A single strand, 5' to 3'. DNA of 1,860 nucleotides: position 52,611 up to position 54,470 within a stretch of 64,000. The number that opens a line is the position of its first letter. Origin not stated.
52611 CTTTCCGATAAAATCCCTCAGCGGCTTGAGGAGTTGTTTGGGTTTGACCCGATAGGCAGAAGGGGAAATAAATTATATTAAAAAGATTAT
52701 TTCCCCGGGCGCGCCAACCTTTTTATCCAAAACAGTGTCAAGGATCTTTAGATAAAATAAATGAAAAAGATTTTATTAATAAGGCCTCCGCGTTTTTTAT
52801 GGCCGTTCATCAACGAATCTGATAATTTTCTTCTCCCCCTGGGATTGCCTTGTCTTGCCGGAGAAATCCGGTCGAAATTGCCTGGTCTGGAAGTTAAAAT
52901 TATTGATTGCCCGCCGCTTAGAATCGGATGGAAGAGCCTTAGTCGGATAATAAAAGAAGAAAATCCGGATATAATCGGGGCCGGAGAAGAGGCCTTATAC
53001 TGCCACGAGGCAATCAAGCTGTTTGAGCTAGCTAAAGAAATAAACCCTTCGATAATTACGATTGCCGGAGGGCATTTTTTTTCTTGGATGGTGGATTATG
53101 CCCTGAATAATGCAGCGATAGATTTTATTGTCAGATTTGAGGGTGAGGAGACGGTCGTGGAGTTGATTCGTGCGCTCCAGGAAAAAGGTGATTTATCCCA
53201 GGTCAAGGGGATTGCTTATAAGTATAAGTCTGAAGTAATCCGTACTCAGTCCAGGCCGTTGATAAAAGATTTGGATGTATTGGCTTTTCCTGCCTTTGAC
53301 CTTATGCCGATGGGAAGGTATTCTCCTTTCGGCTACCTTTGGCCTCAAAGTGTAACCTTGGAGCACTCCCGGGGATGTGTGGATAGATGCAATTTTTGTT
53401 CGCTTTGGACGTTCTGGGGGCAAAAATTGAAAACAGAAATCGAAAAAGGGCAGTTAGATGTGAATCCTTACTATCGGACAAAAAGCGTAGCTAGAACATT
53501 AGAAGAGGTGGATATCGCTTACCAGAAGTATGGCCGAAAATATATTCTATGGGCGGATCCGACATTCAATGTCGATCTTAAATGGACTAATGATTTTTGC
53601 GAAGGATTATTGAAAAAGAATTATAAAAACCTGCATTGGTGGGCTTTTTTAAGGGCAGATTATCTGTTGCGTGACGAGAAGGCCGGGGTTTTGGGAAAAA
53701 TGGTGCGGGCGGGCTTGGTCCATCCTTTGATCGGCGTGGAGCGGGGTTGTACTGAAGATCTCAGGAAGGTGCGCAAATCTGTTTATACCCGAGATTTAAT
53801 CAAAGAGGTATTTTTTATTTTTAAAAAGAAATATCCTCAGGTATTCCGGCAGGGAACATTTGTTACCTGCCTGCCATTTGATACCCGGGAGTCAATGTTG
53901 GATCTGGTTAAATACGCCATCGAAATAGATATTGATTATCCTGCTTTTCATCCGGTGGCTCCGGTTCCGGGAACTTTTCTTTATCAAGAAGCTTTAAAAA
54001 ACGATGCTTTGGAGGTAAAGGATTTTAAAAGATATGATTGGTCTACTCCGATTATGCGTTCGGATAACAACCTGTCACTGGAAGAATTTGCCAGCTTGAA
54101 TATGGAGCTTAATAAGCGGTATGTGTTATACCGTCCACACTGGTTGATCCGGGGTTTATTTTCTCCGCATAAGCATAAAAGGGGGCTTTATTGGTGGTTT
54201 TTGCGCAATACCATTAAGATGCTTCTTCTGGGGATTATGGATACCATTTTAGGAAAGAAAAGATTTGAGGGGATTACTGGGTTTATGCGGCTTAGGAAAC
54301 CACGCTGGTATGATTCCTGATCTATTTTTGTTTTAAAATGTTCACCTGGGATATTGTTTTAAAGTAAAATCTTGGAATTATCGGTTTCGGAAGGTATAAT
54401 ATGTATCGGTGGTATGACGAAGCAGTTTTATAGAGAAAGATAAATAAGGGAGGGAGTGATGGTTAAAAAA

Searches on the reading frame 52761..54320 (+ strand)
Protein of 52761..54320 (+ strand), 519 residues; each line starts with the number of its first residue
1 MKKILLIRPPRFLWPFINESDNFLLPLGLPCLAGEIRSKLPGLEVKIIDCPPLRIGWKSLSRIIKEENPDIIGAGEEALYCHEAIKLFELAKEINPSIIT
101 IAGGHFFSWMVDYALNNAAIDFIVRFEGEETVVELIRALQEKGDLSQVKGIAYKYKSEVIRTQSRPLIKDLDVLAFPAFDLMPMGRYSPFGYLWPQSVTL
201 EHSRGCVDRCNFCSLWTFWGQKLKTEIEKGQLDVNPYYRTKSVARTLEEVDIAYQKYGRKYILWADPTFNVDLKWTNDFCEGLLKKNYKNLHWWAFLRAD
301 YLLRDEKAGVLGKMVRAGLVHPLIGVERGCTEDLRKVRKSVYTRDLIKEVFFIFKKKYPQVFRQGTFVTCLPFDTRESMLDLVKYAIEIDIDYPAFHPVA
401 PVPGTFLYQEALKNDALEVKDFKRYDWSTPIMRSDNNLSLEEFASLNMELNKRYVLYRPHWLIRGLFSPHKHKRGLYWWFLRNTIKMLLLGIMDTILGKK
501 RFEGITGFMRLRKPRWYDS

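Call 3: search_protein_families(library=ncbifam, proteins=[window:52761-54320:+], max_evalue=0.01)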
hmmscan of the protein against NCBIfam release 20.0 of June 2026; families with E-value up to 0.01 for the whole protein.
window:52761-54320:+ (519 aa): 19 families
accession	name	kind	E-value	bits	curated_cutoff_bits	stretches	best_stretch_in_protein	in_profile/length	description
TIGR02026.1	BchE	equivalog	3.6e-55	187.8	481.35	1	24-500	20-470/497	magnesium-protoporphyrin IX monomethyl ester anaerobic oxidative cyclase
TIGR03471.1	HpnJ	equivalog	1.1e-28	100.4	577.6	1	46-423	48-399/472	hopanoid biosynthesis associated radical SAM protein HpnJ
NF050148.1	rSAM_ApyD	equivalog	3.2e-26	91.9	750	1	63-411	69-393/645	RiPP biosynthesis radical SAM protein ApyD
TIGR04367.1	HpnR_B12_rSAM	equivalog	4.1e-26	91.6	650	1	24-443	20-401/490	hopanoid C-3 methylase HpnR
NF038361.1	rSAM_Sden_1168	equivalog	1e-21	77.1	575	1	64-419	136-481/560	Sden_1168 family B12-binding radical SAM P-methyltransferase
TIGR03975.1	rSAM_ocin_1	subfamily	2e-16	59.7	281.85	1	63-288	123-338/606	RiPP maturation radical SAM C-methyltransferase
NF033712.0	B12_rSAM_KedN5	subfamily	3.5e-16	58.6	700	1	61-224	55-222/624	KedN5 family methylcobalamin-dependent radical SAM C-methyltransferase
TIGR04072.2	rSAM_ladder_B12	equivalog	3.7e-16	58.8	360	1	26-348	18-311/443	lipid biosynthesis B12-binding/radical SAM protein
TIGR04479.1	bcpD_PhpK_rSAM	subfamily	1.5e-15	56.6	600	1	86-385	129-405/504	PhpK family radical SAM P-methyltransferase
TIGR04014.1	B12_SAM_MJ_0865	equivalog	4.2e-14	52.2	360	1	107-225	77-188/434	methyl-coenzyme M reductase glutamine C-methyltransferase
TIGR04385.1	B12_rSAM_cofa1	equivalog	8e-14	51.7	450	1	25-307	19-288/438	B12 lower ligand biosynthesis radical SAM protein BzaD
TIGR04013.1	B12_SAM_MJ_1487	hypoth_equivalog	2.1e-13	49.9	251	1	79-221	51-175/382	TIGR04013 family B12-binding domain/radical SAM domain-containing protein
NF040546.1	rSAM_CUAEP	equivalog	2.4e-07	29.9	500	1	88-388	68-340/468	CUAEP/CCAEP-tail radical SAM (seleno)protein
TIGR04190.1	B12_SAM_Ta0216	equivalog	7.3e-07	28.1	500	1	79-214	91-236/554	TIGR04190 family B12-binding domain/radical SAM domain protein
NF040542.1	rSAM_RCCLKC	equivalog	1.9e-06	27.3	450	1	82-222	63-205/423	arsinothricin biosynthesis radical SAM protein ArsL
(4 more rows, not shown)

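Call 4: search_protein_families(library=pfam, proteins=[window:52761-54320:+], max_evalue=0.01)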
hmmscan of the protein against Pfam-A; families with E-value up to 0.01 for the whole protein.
window:52761-54320:+ (519 aa): 2 families
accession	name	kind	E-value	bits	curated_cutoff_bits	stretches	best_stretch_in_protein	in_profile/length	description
PF02310.24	B12-binding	-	1.9e-12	47.5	32.1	1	19-135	7-120/121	B12 binding domain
PF04055.27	Radical_SAM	-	3.3e-10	40.8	29.5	1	201-385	2-165/166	Radical SAM superfamily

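Call 53: find_homologous_proteins(query=window:52761-54320:+, max_evalue=1e-100)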
Query window:52761-54320:+ (519 aa): 372 proteins with E <= 1e-100 among 8000 candidates; the best 120 are listed.
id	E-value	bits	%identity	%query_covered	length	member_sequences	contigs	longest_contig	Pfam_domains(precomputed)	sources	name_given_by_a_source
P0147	0.0e+0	1093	87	100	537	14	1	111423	PF04055.28,PF02310.25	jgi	jgi:anaerobic magnesium-protoporphyrin IX monomethyl ester cyclase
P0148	0.0e+0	1068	84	100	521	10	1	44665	PF04055.28,PF02310.25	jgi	-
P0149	0.0e+0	1057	82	100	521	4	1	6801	PF04055.28,PF02310.25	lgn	-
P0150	0.0e+0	1056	83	100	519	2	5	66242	PF04055.28,PF02310.25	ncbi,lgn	-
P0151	0.0e+0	1054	82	100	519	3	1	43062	PF04055.28,PF02310.25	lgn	-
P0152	0.0e+0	1047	83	100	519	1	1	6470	PF04055.28,PF02310.25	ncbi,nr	ncbi:MAG: radical SAM protein [Candidatus Omnitrophota bacterium]|nr:radical SAM protein [Candidatus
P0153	0.0e+0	1039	82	100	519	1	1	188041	PF04055.28,PF02310.25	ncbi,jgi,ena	ncbi:MAG: cobalamin-dependent protein [Candidatus Omnitrophota bacterium]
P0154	0.0e+0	1037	81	100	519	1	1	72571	PF04055.28,PF02310.25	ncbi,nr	ncbi:MAG: cobalamin-dependent protein [Candidatus Omnitrophica bacterium]|nr:cobalamin-dependent pro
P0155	0.0e+0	1034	81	100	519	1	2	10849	PF04055.28,PF02310.25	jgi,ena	-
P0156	0.0e+0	1024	80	100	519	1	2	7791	PF04055.28,PF02310.25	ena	-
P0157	0.0e+0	1017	79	100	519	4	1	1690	PF04055.28,PF02310.25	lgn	-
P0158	0.0e+0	1017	79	100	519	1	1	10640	PF04055.28,PF02310.25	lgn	-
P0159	0.0e+0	1010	79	100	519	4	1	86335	PF04055.28,PF02310.25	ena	-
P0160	1.3e-295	999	80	100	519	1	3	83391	PF04055.28,PF02310.25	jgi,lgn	-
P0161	2.3e-293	992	77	100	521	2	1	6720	PF04055.28,PF02310.25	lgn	-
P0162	3.9e-291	985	76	100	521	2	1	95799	PF04055.28,PF02310.25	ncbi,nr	ncbi:MAG: radical SAM protein [Candidatus Omnitrophota bacterium]|nr:radical SAM protein [Candidatus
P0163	1.4e-290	983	76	100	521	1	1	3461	PF04055.28,PF02310.25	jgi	jgi:anaerobic magnesium-protoporphyrin IX monomethyl ester cyclase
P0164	5.0e-289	978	76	100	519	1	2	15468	PF04055.28,PF02310.25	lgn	-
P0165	1.1e-288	977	76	100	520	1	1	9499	PF04055.28,PF02310.25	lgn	-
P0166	2.2e-288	976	76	100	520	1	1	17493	PF04055.28,PF02310.25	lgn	-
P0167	4.7e-288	974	77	100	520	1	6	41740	PF04055.28,PF02310.25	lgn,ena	-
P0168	3.0e-287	972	76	100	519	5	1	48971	PF04055.28,PF02310.25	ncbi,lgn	-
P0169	4.9e-287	971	75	100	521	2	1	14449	PF04055.28,PF02310.25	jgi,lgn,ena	-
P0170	4.0e-285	965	75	100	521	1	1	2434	PF04055.28,PF02310.25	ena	-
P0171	1.5e-284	963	75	100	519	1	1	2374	PF04055.28,PF02310.25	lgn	-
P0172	2.5e-284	962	74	100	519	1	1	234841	PF04055.28,PF02310.25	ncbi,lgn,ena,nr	ncbi:radical SAM protein [Patescibacteria group bacterium]|nr:radical SAM protein [Patescibacteria g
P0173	4.7e-284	961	75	100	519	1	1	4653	PF04055.28,PF02310.25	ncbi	-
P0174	5.5e-284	961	75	100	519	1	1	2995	PF04055.28,PF02310.25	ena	-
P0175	6.1e-284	961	75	100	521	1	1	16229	PF04055.28,PF02310.25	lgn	-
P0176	6.6e-284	961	75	100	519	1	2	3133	PF04055.28,PF02310.25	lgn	-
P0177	8.9e-284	960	74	100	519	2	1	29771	PF04055.28,PF02310.25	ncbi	-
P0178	1.2e-283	960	76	100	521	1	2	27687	PF04055.28,PF02310.25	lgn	-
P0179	1.3e-283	960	75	100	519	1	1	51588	PF04055.28,PF02310.25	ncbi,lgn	-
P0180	2.0e-283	959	74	100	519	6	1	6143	PF04055.28,PF02310.25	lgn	-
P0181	2.1e-283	959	75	100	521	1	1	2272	PF04055.28,PF02310.25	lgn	-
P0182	1.3e-282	956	75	100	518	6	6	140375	PF04055.28,PF02310.25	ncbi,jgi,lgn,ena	-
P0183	1.3e-282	956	74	100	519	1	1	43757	PF04055.28,PF02310.25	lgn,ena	-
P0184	3.1e-282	955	74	100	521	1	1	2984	PF04055.28,PF02310.25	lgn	-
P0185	5.9e-282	954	74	100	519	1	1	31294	PF04055.28,PF02310.25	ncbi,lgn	-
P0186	1.2e-281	953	73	100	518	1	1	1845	PF04055.28,PF02310.25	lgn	-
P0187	1.6e-281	953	74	100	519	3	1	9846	PF04055.28,PF02310.25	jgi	-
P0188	2.1e-281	952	74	100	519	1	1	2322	PF04055.28,PF02310.25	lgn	-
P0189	2.5e-281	952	74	100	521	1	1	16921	PF04055.28,PF02310.25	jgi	jgi:anaerobic magnesium-protoporphyrin IX monomethyl ester cyclase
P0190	3.0e-281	952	74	100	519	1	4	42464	PF04055.28,PF02310.25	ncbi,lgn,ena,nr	ncbi:MAG: cobalamin-dependent protein [Candidatus Omnitrophica bacterium]|nr:cobalamin-dependent pro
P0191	3.0e-281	952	73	100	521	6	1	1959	PF04055.28,PF02310.25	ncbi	ncbi:MAG: radical SAM protein [Candidatus Omnitrophota bacterium]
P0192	1.4e-280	950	73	100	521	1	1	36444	PF04055.28,PF02310.25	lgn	-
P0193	1.5e-280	950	73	100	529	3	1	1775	PF04055.28,PF02310.25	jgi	-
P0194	1.5e-280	950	74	100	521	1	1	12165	PF04055.28,PF02310.25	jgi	jgi:anaerobic magnesium-protoporphyrin IX monomethyl ester cyclase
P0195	3.4e-280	948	74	100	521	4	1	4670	PF04055.28,PF02310.25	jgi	-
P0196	4.6e-280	948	75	100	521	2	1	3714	PF04055.28,PF02310.25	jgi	-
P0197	8.6e-280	947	72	100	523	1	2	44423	PF04055.28,PF02310.25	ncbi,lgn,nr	ncbi:MAG: B12-binding domain-containing radical SAM protein [Candidatus Omnitrophica bacterium]|nr:B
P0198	1.2e-279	947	74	100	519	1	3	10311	PF04055.28,PF02310.25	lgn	-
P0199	8.0e-279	944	75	100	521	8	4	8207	PF04055.28,PF02310.25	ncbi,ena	-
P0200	8.5e-279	944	73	100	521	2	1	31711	PF04055.28,PF02310.25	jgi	-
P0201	1.1e-278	943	73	100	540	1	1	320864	PF04055.28,PF02310.25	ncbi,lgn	-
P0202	1.2e-278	943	72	100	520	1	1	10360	PF04055.28,PF02310.25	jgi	jgi:anaerobic magnesium-protoporphyrin IX monomethyl ester cyclase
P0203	1.8e-278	943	73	100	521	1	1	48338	PF04055.28,PF02310.25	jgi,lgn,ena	-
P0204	3.6e-278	942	72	100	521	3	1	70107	PF04055.28,PF02310.25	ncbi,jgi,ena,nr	ncbi:MAG: B12-binding domain-containing radical SAM protein [Candidatus Omnitrophica bacterium]|nr:B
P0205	6.8e-278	941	74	100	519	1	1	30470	PF04055.28,PF02310.25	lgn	-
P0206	2.5e-277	939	74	100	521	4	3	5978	PF04055.28,PF02310.25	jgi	jgi:anaerobic magnesium-protoporphyrin IX monomethyl ester cyclase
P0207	3.9e-277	938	72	100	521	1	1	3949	PF04055.28,PF02310.25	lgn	-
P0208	4.8e-277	938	75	97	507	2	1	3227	PF04055.28,PF02310.25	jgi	jgi:anaerobic magnesium-protoporphyrin IX monomethyl ester cyclase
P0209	6.5e-277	938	72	100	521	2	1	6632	PF04055.28,PF02310.25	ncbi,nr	ncbi:MAG: radical SAM protein [Candidatus Omnitrophica bacterium]|nr:radical SAM protein [Candidatus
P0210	1.1e-276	937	73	100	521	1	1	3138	PF04055.28,PF02310.25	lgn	-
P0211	2.3e-276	936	72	100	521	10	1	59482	PF04055.28,PF02310.25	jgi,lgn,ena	-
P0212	2.6e-276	936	73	100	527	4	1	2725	PF04055.28,PF02310.25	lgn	-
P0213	3.2e-276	935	72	100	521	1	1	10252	PF04055.28,PF02310.25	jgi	jgi:anaerobic magnesium-protoporphyrin IX monomethyl ester cyclase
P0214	3.3e-276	935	73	100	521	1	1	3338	PF04055.28,PF02310.25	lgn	-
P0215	4.3e-276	935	73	100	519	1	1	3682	PF04055.28,PF02310.25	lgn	-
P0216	5.2e-275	931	72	100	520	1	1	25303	PF04055.28,PF02310.25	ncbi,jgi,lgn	ncbi:MAG: radical SAM protein [Candidatus Omnitrophota bacterium]|jgi:anaerobic magnesium-protoporph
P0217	6.6e-275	931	73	100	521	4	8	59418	PF04055.28,PF02310.25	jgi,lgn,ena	jgi:anaerobic magnesium-protoporphyrin IX monomethyl ester cyclase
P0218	6.6e-275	931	72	100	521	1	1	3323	PF04055.28,PF02310.25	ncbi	-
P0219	9.5e-275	930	72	100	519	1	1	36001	PF04055.28,PF02310.25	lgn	-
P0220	9.9e-275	930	73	100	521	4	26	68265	PF04055.28,PF02310.25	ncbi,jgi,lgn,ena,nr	ncbi:MAG: radical SAM protein [Candidatus Orphnella occulta]|nr:radical SAM protein [Candidatus Orph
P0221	1.2e-274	930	73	100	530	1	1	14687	PF04055.28,PF02310.25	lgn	-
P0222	1.9e-274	930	73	100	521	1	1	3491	PF04055.28,PF02310.25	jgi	-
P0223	2.7e-274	929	72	100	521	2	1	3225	PF04055.28,PF02310.25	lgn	-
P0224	4.5e-274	928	72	100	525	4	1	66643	PF04055.28,PF02310.25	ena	-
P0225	4.6e-274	928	72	100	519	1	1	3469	PF04055.28,PF02310.25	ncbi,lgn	-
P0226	7.9e-274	927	73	100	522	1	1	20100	PF04055.28,PF02310.25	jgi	jgi:anaerobic magnesium-protoporphyrin IX monomethyl ester cyclase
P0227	3.6e-273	925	72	100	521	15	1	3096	PF04055.28,PF02310.25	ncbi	ncbi:MAG: cobalamin-dependent protein [Candidatus Omnitrophota bacterium]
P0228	5.7e-273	925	73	100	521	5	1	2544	PF04055.28,PF02310.25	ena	-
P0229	1.1e-272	924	71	100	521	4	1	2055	PF04055.28,PF02310.25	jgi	jgi:anaerobic magnesium-protoporphyrin IX monomethyl ester cyclase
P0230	2.8e-272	922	73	100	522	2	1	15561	PF04055.28,PF02310.25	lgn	-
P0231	3.0e-272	922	73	100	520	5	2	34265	PF04055.28,PF02310.25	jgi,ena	-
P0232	3.0e-272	922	72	100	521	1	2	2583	PF04055.28,PF02310.25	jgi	jgi:anaerobic magnesium-protoporphyrin IX monomethyl ester cyclase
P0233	9.1e-272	921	73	100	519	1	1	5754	PF04055.28,PF02310.25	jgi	jgi:radical SAM superfamily enzyme YgiQ (UPF0313 family)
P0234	1.2e-271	920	72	100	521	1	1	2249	PF04055.28,PF02310.25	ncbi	-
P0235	1.4e-271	920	71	100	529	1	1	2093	PF04055.28,PF02310.25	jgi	-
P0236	1.7e-271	920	72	100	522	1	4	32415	PF04055.28,PF02310.25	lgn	-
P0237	3.5e-271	919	73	100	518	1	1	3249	PF04055.28,PF02310.25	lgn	-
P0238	7.4e-271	918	72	100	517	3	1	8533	PF04055.28,PF02310.25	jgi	-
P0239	1.6e-270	917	71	100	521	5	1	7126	PF04055.28,PF02310.25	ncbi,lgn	-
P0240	5.3e-270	915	71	100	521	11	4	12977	PF04055.28,PF02310.25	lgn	-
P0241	3.9e-269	912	71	100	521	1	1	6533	PF04055.28,PF02310.25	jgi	-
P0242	4.1e-269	912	72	100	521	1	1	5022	PF04055.28,PF02310.25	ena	-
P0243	1.3e-268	910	72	100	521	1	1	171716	PF04055.28,PF02310.25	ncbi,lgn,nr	ncbi:MAG: cobalamin-dependent protein [Candidatus Omnitrophica bacterium]|nr:cobalamin-dependent pro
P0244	4.8e-268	908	73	100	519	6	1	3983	PF04055.28,PF02310.25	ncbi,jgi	ncbi:MAG: radical SAM protein [Candidatus Omnitrophota bacterium]|jgi:anaerobic magnesium-protoporph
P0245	6.6e-268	908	71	100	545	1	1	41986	PF04055.28,PF02310.25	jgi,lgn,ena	-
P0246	2.9e-266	902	72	98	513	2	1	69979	PF04055.28,PF02310.25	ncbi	ncbi:MAG: cobalamin-dependent protein, partial [Candidatus Omnitrophota bacterium]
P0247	8.6e-266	901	71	100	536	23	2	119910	PF04055.28,PF02310.25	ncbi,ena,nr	ncbi:MAG: radical SAM protein [Elusimicrobia bacterium]|nr:radical SAM protein [Elusimicrobiota bact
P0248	9.7e-266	901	71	100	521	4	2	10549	PF04055.28,PF02310.25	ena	-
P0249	2.4e-263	893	71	100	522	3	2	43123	PF04055.28,PF02310.25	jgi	-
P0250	4.6e-260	882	71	97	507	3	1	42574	PF04055.28,PF02310.25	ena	-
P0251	3.0e-259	879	69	100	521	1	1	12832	PF04055.28,PF02310.25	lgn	-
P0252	4.9e-259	879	68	100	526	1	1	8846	PF04055.28,PF02310.25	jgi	-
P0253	4.2e-258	876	77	88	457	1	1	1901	PF04055.28,PF02310.25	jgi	jgi:anaerobic magnesium-protoporphyrin IX monomethyl ester cyclase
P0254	2.3e-257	873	69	100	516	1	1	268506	PF04055.28,PF02310.25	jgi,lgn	jgi:anaerobic magnesium-protoporphyrin IX monomethyl ester cyclase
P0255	1.3e-254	864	68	100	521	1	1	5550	PF04055.28,PF02310.25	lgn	-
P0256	8.6e-253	858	68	100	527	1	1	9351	PF04055.28,PF02310.25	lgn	-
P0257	3.1e-251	853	67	100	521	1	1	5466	PF04055.28,PF02310.25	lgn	-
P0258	7.3e-244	829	74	88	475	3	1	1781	PF04055.28,PF02310.25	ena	-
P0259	1.8e-241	821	74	86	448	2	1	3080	PF04055.28,PF02310.25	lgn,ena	-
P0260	8.9e-238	808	66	98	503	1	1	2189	PF04055.28,PF02310.25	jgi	-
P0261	3.1e-236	803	65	100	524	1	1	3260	PF04055.28,PF02310.25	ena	-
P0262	4.5e-236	803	62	100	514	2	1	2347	PF04055.28,PF02310.25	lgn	-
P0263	1.2e-232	792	63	100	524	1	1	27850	PF04055.28,PF02310.25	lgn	-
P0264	1.4e-232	791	75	83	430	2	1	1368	PF04055.28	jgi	jgi:anaerobic magnesium-protoporphyrin IX monomethyl ester cyclase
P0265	7.7e-231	786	61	100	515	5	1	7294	PF04055.28,PF02310.25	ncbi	-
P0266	8.5e-231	785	64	98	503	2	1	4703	PF04055.28,PF02310.25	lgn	-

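Call 54: find_encoding_contigs(protein=P0204, flank=4000, max_places=1)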
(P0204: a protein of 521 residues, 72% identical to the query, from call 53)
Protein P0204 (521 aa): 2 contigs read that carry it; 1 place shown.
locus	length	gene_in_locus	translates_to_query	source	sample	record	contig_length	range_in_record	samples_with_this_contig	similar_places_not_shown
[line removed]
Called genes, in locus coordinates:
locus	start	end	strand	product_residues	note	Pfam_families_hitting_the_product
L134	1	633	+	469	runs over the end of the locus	PF13231:PMT_2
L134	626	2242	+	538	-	PF13231:PMT_2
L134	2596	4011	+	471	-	PF04055:Radical_SAM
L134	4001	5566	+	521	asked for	PF02310:B12-binding, PF04055:Radical_SAM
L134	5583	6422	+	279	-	PF21347:DUF3108_like (weak)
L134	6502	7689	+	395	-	PF01136:Peptidase_U32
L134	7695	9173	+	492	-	PF02310:B12-binding, PF04055:Radical_SAM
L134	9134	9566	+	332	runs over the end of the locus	PF01136:Peptidase_U32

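Call 55: find_encoding_contigs(protein=P0243, flank=4000, max_places=1)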
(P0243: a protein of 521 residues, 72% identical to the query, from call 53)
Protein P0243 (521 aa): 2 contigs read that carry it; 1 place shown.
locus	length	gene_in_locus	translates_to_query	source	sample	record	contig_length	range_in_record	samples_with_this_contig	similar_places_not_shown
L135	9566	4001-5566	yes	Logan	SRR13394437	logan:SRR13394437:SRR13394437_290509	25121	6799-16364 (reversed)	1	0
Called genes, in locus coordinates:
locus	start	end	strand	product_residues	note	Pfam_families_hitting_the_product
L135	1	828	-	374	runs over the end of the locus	PF13439:Glyco_transf_4, PF00534:Glycos_transf_1, PF13692:Glyco_trans_1_4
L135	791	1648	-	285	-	PF00535:Glycos_transf_2, PF10111:Glyco_tranf_2_2 (weak), PF13641:Glyco_tranf_2_3, PF13632:Glyco_trans_2_3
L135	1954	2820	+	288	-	PF01040:UbiA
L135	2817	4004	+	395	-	PF04055:Radical_SAM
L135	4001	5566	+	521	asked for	PF02310:B12-binding, PF04055:Radical_SAM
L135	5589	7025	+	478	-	PF02310:B12-binding, PF04055:Radical_SAM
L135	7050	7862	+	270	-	PF00535:Glycos_transf_2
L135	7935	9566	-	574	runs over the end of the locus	PF02543:Carbam_trans_N, PF16861:Carbam_trans_C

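Call 56: find_encoding_contigs(protein=P0220, flank=4000, max_places=1)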
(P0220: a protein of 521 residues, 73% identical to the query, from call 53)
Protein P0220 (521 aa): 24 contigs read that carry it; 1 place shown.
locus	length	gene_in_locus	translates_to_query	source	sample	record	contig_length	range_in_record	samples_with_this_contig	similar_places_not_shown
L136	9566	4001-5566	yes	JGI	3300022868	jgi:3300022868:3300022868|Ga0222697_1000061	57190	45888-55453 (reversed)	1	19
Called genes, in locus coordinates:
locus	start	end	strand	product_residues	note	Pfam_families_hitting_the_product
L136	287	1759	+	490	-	-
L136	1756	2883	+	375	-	PF13439:Glyco_transf_4, PF13477:Glyco_trans_4_2, PF13579:Glyco_trans_4_4, PF20706:GT4-conflict, PF00534:Glycos_transf_1, PF13692:Glyco_trans_1_4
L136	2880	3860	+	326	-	PF00953:Glycos_transf_4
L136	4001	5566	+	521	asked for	PF02310:B12-binding, PF04055:Radical_SAM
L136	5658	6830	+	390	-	PF01136:Peptidase_U32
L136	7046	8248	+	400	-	PF01136:Peptidase_U32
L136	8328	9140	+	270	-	-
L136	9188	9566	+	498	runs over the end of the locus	PF02310:B12-binding, PF04055:Radical_SAM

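Call 57: find_encoding_contigs(protein=P0247, flank=4000, max_places=1)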
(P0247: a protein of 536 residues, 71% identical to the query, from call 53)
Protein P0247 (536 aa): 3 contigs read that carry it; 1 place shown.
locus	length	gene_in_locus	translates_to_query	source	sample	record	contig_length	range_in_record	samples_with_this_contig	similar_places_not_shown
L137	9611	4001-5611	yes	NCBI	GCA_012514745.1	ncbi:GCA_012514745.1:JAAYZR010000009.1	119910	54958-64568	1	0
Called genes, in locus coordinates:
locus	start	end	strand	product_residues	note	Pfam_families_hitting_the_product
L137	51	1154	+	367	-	PF02463:SMC_N (faint), PF00005:ABC_tran, PF17912:OB_MalK, PF03459:TOBE (weak)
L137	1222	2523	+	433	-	PF01590:GAF (weak), PF13185:GAF_2 (weak), PF13492:GAF_3 (weak), PF00990:GGDEF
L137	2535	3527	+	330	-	PF00990:GGDEF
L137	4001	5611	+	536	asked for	PF02310:B12-binding, PF04055:Radical_SAM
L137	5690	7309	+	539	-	PF13231:PMT_2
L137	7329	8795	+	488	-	PF02310:B12-binding, PF04055:Radical_SAM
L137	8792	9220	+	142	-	-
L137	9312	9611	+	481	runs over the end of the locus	PF02310:B12-binding, PF04055:Radical_SAM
